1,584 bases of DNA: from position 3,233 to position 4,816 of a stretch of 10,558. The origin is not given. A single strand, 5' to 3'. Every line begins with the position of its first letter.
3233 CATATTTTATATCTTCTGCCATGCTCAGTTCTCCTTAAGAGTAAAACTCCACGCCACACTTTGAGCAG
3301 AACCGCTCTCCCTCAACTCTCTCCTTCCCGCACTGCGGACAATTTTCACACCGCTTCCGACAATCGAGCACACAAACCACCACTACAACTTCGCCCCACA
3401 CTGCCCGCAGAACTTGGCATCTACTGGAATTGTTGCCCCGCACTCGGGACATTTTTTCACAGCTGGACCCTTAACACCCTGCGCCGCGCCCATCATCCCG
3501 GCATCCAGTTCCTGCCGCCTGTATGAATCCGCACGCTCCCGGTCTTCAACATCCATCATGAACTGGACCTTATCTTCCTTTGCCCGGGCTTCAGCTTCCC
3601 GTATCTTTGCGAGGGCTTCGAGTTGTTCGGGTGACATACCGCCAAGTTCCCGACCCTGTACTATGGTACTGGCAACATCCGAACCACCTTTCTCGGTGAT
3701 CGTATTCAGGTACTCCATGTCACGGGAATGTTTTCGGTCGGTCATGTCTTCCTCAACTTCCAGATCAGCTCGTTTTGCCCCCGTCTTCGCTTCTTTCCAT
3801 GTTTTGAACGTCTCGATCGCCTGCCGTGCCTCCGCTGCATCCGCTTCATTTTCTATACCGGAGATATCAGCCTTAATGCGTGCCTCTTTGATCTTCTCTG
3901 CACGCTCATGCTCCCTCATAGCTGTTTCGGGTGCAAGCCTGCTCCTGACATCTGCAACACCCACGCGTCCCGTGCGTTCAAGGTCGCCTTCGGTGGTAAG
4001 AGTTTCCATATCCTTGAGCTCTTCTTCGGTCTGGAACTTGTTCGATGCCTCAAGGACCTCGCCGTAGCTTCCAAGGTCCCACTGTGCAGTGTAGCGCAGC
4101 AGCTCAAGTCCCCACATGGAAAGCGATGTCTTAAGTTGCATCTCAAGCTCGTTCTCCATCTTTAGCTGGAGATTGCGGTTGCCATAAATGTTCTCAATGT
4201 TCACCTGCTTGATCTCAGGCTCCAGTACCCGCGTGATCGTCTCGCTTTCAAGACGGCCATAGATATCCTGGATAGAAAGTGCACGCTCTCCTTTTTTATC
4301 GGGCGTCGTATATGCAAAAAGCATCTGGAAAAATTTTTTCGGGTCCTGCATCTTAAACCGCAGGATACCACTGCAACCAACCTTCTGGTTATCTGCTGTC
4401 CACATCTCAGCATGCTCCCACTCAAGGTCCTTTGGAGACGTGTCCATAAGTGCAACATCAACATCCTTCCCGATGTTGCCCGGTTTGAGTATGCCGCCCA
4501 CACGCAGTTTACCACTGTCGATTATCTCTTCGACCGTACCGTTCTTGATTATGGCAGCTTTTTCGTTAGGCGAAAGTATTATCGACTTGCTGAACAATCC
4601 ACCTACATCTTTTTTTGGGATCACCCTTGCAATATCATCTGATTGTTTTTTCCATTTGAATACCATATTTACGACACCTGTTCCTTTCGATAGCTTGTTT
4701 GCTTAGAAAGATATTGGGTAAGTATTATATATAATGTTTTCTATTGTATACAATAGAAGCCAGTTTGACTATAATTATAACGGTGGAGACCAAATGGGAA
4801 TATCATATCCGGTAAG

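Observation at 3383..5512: Divergent pairing of an SPFH/flotillin-like protein with the ESCRT-III/PspA-superfamily gene, an archaeal counterpart of the bacterial PspA-YdjGHI module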

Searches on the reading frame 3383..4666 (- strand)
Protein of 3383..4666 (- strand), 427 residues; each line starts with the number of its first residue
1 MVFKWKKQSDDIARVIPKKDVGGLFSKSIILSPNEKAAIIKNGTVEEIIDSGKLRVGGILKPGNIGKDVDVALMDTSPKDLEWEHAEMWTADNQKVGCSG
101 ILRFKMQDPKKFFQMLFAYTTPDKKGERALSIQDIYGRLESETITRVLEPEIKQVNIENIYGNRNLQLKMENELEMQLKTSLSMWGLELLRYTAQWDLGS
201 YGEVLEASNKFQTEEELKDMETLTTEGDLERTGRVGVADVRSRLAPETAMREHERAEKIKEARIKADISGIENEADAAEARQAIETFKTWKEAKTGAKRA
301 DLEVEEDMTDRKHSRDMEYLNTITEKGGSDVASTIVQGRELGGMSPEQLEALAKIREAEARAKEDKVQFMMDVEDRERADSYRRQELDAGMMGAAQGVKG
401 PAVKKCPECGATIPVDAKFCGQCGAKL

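Call 3: search_protein_families(library=pfam, proteins=[window:3383-4666:-], max_evalue=1)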
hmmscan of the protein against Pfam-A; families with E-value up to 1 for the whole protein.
window:3383-4666:- (427 aa): 17 families
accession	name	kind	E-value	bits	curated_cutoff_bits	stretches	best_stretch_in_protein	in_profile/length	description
PF13240.11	Zn_Ribbon_1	-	3.8e-08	33.3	25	1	405-427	1-23/23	zinc-ribbon domain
PF01145.31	Band_7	-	7.4e-08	33.1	23.6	1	30-191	2-139/176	SPFH domain / Band 7 family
PF12773.13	DZR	-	1e-05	26.1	27.3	1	405-424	26-45/45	Double zinc ribbon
PF10571.15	UPF0547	-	1.9e-05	25.1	29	1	404-424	1-21/26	Uncharacterised protein family UPF0547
PF13248.11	Zn_ribbon_3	-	2.9e-05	23.8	27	1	404-427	3-26/26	zinc-ribbon domain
PF24463.1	DUF7577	-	0.00014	21.9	28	1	406-427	5-26/27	Domain of unknown function (DUF7577)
PF17032.10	Zn_ribbon_15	-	0.0016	19.7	28.9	1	398-424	51-73/73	zinc-ribbon family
PF24460.1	DUF7575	-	0.025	14.4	28.5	1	403-427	3-27/28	Domain of unknown function (DUF7575)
PF14952.11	zf-tcix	-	0.038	14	31.2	1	403-420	10-27/42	Putative treble-clef, zinc-finger, Zn-binding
PF09889.16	DUF2116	-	0.13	12.6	26.8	1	404-423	4-24/59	Probable treble clef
PF24441.1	DUF7560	-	0.13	12.5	27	1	405-417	7-19/44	Family of unknown function (DUF7560)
PF15386.11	Tantalus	-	0.14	12.5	32.8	0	147-168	9-30/57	Drosophila Tantalus-like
PF09297.16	Zn_ribbon_NUD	-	0.15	12.3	24.8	1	418-426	4-12/32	NADH pyrophosphatase zinc ribbon domain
PF18912.6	DZR_2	-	0.19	12.1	27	1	405-427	9-31/56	Double zinc ribbon domain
PF08271.17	Zn_Ribbon_TF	-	0.22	11.6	29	1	405-426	2-28/43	TFIIB zinc-binding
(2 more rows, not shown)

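Call 4: find_homologous_proteins(query=window:3383-4666:-)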
Query window:3383-4666:- (427 aa): 93 proteins with E <= 0.001 among 8000 candidates.
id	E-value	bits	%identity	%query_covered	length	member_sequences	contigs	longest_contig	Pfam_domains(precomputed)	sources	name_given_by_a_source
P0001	1.6e-278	941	100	100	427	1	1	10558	PF13240.12,PF01145.32,PF12773.14,PF10571.16,PF13248.12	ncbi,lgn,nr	ncbi:MAG: zinc-ribbon domain-containing protein [Methanosarcinaceae archaeon]|nr:zinc-ribbon domain-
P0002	1.3e-248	843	89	100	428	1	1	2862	PF13240.12,PF01145.32,PF12773.14,PF24463.2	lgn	-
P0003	1.7e-226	770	80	100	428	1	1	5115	PF13240.12,PF01145.32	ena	-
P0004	1.6e-224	763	80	100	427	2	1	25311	PF01145.32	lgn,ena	-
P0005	1.8e-224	763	79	100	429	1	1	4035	PF13240.12,PF01145.32,PF12773.14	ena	-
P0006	2.8e-223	759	80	100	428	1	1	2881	PF13240.12,PF01145.32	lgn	-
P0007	8.0e-222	754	79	100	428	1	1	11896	PF01145.32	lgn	-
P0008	1.8e-220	750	78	100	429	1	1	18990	PF13240.12,PF01145.32,PF13248.12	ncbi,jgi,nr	ncbi:MAG TPA: zinc-ribbon domain-containing protein [Methanosarcinaceae archaeon]|nr:zinc-ribbon dom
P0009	3.1e-220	749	78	100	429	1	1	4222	PF13240.12,PF01145.32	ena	-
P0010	6.1e-220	748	78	100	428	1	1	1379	PF13240.12,PF01145.32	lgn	-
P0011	1.5e-219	747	78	100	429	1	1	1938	PF01145.32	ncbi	-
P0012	3.4e-216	736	77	100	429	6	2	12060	PF13240.12,PF01145.32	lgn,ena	-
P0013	2.3e-214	730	76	100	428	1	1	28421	PF01145.32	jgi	-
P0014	6.6e-213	725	77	100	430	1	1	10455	PF13240.12,PF01145.32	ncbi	-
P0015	4.8e-204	696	73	100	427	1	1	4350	PF13240.12,PF01145.32,PF12773.14,PF24463.2,PF13248.12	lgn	-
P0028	2.3e-182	624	67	100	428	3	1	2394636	PF01145.32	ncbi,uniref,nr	ncbi:SPFH domain-containing protein [Methanococcoides methylutens]|uniref:Band 7 domain-containing p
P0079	3.9e-141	489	53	99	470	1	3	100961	PF01145.32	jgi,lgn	-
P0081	6.5e-139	481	50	100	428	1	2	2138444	PF13240.12,PF01145.32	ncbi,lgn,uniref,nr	ncbi:hypothetical protein Mzhil_1285 [Methanosalsum zhilinae DSM 4017]|uniref:Uncharacterized protei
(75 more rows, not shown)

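Call 5: search_protein_families(library=ncbifam, proteins=[window:3383-4666:-], max_evalue=1)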
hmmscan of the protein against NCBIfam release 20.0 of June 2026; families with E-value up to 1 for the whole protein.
window:3383-4666:- (427 aa): 5 families
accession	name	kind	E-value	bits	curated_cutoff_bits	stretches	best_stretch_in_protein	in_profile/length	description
NF003161.0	PRK04136.1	equivalog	0.042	13.4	54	1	404-426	15-37/49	50S ribosomal protein L40e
NF045858.1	glide_MMOB1670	exception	0.052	12.1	850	1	189-386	34-202/705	MMOB1670 family gliding motility ATPase complex subunit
NF005651.0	PRK07418.1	subfamily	0.11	10.7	942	1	388-427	575-617/617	acetolactate synthase large subunit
NF041910.1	HVO_0416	equivalog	0.14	12.1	80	1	404-424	35-55/58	HVO_0416 family zinc finger protein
NF045510.1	4Cys_prefix_kin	domain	0.17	12.2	24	1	414-427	13-26/26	4-Cys prefix domain-containing protein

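Call 6: find_encoding_contigs(protein=P0081, flank=8000, max_places=2)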
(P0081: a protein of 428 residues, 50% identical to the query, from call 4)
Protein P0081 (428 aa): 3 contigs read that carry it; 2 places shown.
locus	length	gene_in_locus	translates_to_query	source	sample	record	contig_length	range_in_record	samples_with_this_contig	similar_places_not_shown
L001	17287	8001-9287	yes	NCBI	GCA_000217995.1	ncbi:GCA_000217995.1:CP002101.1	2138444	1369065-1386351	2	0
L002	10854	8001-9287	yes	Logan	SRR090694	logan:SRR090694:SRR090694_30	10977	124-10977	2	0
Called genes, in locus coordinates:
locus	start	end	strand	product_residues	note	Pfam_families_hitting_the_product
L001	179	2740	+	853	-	PF12895:ANAPC3 (weak), PF25062:ARM_TT21_N (weak), PF00515:TPR_1 (weak), PF07719:TPR_2 (weak), PF13424:TPR_12 (weak), PF14559:TPR_19 (weak), PF12895:ANAPC3 (weak), PF00515:TPR_1, +16 more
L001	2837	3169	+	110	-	PF01451:LMWPc (faint)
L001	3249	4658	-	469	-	-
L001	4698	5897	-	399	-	-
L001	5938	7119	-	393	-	PF00004:AAA, PF07724:AAA_2 (faint), PF13173:AAA_14 (weak), PF17862:AAA_lid_3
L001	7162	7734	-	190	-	-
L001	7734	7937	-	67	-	PF27540:Mb1296_C (weak)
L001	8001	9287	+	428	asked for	PF01145:Band_7 (weak), PF13240:Zn_Ribbon_1 (weak)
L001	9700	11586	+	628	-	PF04069:OpuAC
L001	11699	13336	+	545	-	PF01105:EMP24_GP25L (weak)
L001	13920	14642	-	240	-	-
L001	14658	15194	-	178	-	PF01936:NYN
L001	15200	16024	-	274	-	-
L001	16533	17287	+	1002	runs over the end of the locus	PF00270:DEAD, PF04851:ResIII, PF16203:ERCC3_RAD25_C, PF00271:Helicase_C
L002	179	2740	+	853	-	PF12895:ANAPC3 (weak), PF25062:ARM_TT21_N (weak), PF00515:TPR_1 (weak), PF07719:TPR_2 (weak), PF13424:TPR_12 (weak), PF14559:TPR_19 (weak), PF12895:ANAPC3 (weak), PF00515:TPR_1, +16 more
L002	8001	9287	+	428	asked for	PF01145:Band_7 (weak), PF13240:Zn_Ribbon_1 (weak)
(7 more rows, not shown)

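Call 7: find_encoding_contigs(protein=P0028, flank=8000, max_places=2)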
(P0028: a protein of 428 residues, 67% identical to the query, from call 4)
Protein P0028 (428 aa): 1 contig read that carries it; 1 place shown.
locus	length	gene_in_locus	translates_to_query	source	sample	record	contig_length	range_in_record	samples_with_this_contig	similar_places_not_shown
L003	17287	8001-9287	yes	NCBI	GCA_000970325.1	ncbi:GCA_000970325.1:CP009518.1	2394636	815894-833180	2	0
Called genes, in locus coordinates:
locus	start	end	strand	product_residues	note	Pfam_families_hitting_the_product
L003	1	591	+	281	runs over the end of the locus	PF27367:AF_2048_N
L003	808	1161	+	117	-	PF01248:Ribosomal_L7Ae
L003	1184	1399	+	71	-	PF01200:Ribosomal_S28e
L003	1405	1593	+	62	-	PF01246:Ribosomal_L24e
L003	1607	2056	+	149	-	PF00334:NDK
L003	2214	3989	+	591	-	PF00009:GTP_EFTU, PF01926:MMR_HSR1, PF03144:GTP_EFTU_D2 (faint), PF11987:IF-2, PF14578:GTP_EFTU_D4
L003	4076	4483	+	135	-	PF01092:Ribosomal_S6e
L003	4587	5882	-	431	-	-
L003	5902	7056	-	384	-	PF00004:AAA, PF07724:AAA_2 (weak), PF17862:AAA_lid_3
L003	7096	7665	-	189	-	-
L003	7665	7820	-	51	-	-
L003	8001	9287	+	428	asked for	PF01145:Band_7 (weak)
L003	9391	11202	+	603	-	PF12773:DZR (faint), PF13240:Zn_Ribbon_1 (weak), PF13248:Zn_ribbon_3 (weak)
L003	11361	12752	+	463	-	-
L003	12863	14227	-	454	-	PF01554:MatE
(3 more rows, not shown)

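Call 8: find_encoding_contigs(protein=P0079, flank=8000, max_places=2)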
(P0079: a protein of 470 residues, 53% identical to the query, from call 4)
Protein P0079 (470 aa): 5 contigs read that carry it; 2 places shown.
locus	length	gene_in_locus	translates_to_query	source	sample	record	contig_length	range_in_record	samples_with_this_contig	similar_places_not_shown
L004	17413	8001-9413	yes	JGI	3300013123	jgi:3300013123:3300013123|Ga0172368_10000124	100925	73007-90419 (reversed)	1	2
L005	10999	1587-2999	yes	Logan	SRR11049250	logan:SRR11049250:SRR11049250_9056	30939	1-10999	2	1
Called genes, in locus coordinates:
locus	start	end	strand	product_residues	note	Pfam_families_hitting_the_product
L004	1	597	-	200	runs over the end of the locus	-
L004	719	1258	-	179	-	-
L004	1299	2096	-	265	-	-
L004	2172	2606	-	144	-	-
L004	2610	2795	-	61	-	-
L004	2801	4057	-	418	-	-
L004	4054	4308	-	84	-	-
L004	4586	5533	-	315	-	-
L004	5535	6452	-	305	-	-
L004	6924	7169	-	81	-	-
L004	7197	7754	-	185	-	-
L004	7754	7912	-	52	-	-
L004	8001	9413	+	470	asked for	PF01145:Band_7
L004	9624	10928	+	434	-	-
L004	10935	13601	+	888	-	PF07953:Toxin_R_bind_N (faint), PF13385:Laminin_G_3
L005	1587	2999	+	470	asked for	PF01145:Band_7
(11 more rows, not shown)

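Call 18: find_related_loci(query=A1, collection=genome_contigs, flank=10000)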
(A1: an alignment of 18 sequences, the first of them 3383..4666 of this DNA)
Query A1 (427 aa) in genome_contigs; peptide patterns used: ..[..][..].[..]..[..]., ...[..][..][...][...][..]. (x = any residue, [..] = any of these).
336 stretches matched a pattern; 40 encode a relative of the query (tblastn E <= 1e-3); 37 distinct loci.
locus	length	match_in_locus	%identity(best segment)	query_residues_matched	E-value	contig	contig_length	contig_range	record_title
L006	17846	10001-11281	79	1-427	0e+0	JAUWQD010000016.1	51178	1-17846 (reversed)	MAG: Methanosarcinaceae archaeon isolate CSMAG_2493 CSMAG_2493_k141_780607_length_51178_cov_26.0259, whole genome shotgu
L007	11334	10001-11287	78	1-427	0e+0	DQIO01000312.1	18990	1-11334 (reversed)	MAG TPA_asm: Methanosarcinaceae archaeon isolate HMMV2 LBLEPAFP_23, whole genome shotgun sequence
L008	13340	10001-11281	68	1-427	0e+0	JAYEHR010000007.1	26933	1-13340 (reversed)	MAG: Methanobacteriota archaeon isolate MAG213 MAG213_7, whole genome shotgun sequence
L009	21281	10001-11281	65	1-427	0e+0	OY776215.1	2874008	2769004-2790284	MAG: uncultured Methanolobus sp. isolate 56865bd2-6141-42f0-955c-5236203a12ea genome assembly, chromosome: 1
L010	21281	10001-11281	65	1-427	0e+0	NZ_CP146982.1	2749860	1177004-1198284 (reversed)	Methanolobus sp. ZRKC3 chromosome, complete genome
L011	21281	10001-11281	64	1-427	0e+0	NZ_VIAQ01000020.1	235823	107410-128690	Methanolobus vulcani strain B1d B1D_S11_L001_R1_001_11__paired__contig_16, whole genome shotgun sequence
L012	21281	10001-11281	63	1-427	0e+0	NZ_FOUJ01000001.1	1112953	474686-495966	Methanolobus profundi strain Mob M, whole genome shotgun sequence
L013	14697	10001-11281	67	1-427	0e+0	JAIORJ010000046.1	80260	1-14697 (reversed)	MAG: Methanococcoides sp. isolate SMBSF15 20073_Bin_1_contigs_1_c_000000000029, whole genome shotgun sequence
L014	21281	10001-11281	64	1-427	0e+0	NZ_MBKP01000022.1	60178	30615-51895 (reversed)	Methanolobus psychrotolerans strain YSF-03 NODE_23_length_59948_cov_35.686428, whole genome shotgun sequence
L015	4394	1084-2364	64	1-427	0e+0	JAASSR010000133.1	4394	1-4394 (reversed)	MAG: Methanolobus sp. isolate KhS_metabat.2 KhS_C12476, whole genome shotgun sequence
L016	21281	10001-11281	66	1-427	0e+0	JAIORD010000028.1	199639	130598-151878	MAG: Methanococcoides sp. isolate SMBSF09 20072_Bin_1_contigs_1_c_000000000007, whole genome shotgun sequence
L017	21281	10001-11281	64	1-427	0e+0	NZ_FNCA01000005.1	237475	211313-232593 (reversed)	Methanolobus vulcani strain PL 12/M, whole genome shotgun sequence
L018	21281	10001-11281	65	1-427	0e+0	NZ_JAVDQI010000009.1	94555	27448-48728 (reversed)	Methanococcoides alaskense strain DSM 17273 Ga0451171_09, whole genome shotgun sequence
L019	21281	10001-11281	63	1-427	0e+0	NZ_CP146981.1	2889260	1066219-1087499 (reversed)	Methanolobus sp. WCC5 chromosome, complete genome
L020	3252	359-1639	63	1-427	0e+0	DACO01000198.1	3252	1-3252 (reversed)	MAG TPA_asm: Methanolobus sp. UBA118 UBA118_contig_12422, whole genome shotgun sequence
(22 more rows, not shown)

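Call 35: search_solved_structures(query=A1, max_evalue=1)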
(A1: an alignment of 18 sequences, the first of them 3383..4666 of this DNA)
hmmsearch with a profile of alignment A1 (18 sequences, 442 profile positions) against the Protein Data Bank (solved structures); distinct sequences matched with E-value up to 1: 3.
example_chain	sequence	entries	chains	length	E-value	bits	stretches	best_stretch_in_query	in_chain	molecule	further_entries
7osv_A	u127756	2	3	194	0.013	17.5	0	78-102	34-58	DeNovoTIM6-SB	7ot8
9sfa_A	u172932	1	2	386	0.25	13.3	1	410-441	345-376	Putative regulatory protein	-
8hkx_S27A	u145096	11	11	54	0.76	11.7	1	414-439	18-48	30S ribosomal protein S27ae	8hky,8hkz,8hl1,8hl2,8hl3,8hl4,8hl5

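Call 41: predict_structure(alignment_id=A1)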
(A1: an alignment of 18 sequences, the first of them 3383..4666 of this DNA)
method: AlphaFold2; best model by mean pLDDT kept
length: 427 residues; sequences in the alignment: 18
mean_pLDDT: 76.3   pTM: 0.47
mean pLDDT of the five models: 76.3, 74.7, 73.9, 73.5, 68.6
residues with pLDDT >= 90: 46; 70-90: 273; 50-70: 81; < 50: 27
segments of 3 or more residues with pLDDT < 50: 60-65, 296-308, 395-401
pLDDT, mean of each block of 10 residues (from residue 1): 67 80 68 82 76 64 53 88 89 89 90 82 80 88 86 87 88 93 92 89 82 84 87 83 79 86 86 83 77 52 45 56 55 59 65 73 78 79 66 45 73 79 78
secondary structure, 60 per line:
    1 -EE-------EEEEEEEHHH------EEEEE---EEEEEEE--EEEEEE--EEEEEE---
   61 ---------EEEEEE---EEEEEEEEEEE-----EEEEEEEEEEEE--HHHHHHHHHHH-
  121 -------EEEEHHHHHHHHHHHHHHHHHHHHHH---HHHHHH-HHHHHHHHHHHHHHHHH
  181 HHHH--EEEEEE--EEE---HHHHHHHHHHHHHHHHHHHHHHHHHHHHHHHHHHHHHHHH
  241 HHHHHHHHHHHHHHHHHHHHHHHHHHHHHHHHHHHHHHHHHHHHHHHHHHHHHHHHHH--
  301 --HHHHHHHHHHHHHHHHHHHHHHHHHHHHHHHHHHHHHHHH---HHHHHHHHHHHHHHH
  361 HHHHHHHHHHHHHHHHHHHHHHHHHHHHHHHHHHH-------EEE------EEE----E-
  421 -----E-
elements in order: E11-17 E27-31 E35-41 E44-49 E52-57 E70-75 E79-89 E95-106 H109-119 E128-131 H132-153 H157-162 H164-184 E187-192 E195-197 H201-298 H303-342 H346-395 E403-405 E412-414

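Call 48: fold_search(model_id=the predicted structure, library=pdb)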
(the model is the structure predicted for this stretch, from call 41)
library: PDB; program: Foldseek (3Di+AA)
matches with E <= 10: 371; with E <= 0.001: 49
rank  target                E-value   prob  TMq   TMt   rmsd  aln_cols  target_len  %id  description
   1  9bq2_B                3.0e-10  1.00  0.29  0.29  69.5       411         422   13  Structure of the flotillin complex in a native membrane environment (released 2024-07-24)
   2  9cz2_XA               4.8e-09  1.00  0.29  0.43  21.5       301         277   14  Cryo-EM structure of a nautilus-like HflK/C assembly in complex with FtsH AAA protease (released 2024-11-13)
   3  7vhq_E                8.8e-09  1.00  0.30  0.45  19.6       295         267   17  Structural insights into the membrane microdomain organization by SPFH family proteins (released 2022-01-19)
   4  9l3g_a                9.9e-09  1.00  0.29  0.31  68.2       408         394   15  Structure of the flotillin complex (released 2025-12-24)
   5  9bq2_A                1.7e-08  1.00  0.30  0.32  73.5       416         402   14  Structure of the flotillin complex in a native membrane environment (released 2024-07-24)
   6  7vhq_G                1.8e-08  1.00  0.30  0.41  17.5       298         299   14  Structural insights into the membrane microdomain organization by SPFH family proteins (released 2022-01-19)
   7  9oh9_A                1.9e-08  1.00  0.29  0.46  13.1       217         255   13  Human Stomatin Complex in Native Membrane Vesicles (released 2025-08-13)
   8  9o9z_A                2.0e-08  1.00  0.30  0.48  14.6       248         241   15  The human PHB1/2 complex (closed) (released 2025-10-22)
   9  9oh9_B                2.2e-08  1.00  0.29  0.45  13.9       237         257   14  Human Stomatin Complex in Native Membrane Vesicles (released 2025-08-13)
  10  9vvg_A                3.3e-08  1.00  0.30  0.42  19.8       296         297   13  Cryo-EM structure of the erlin1/2 complex purified using GDN and CHS (released 2026-03-25)
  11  9l3g_A                3.9e-08  1.00  0.29  0.30  57.3       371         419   15  Structure of the flotillin complex (released 2025-12-24)
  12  8rrh_B                4.7e-08  1.00  0.30  0.41  14.2       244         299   14  The human prohibitin complex (released 2024-12-18)
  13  8rrh_A                4.7e-08  1.00  0.30  0.46  14.5       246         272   16  The human prohibitin complex (released 2024-12-18)
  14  9o9z_a                9.2e-08  1.00  0.30  0.46  13.9       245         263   13  The human PHB1/2 complex (closed) (released 2025-10-22)
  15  9vvg_a                1.2e-07  1.00  0.28  0.38  20.1       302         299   15  Cryo-EM structure of the erlin1/2 complex purified using GDN and CHS (released 2026-03-25)
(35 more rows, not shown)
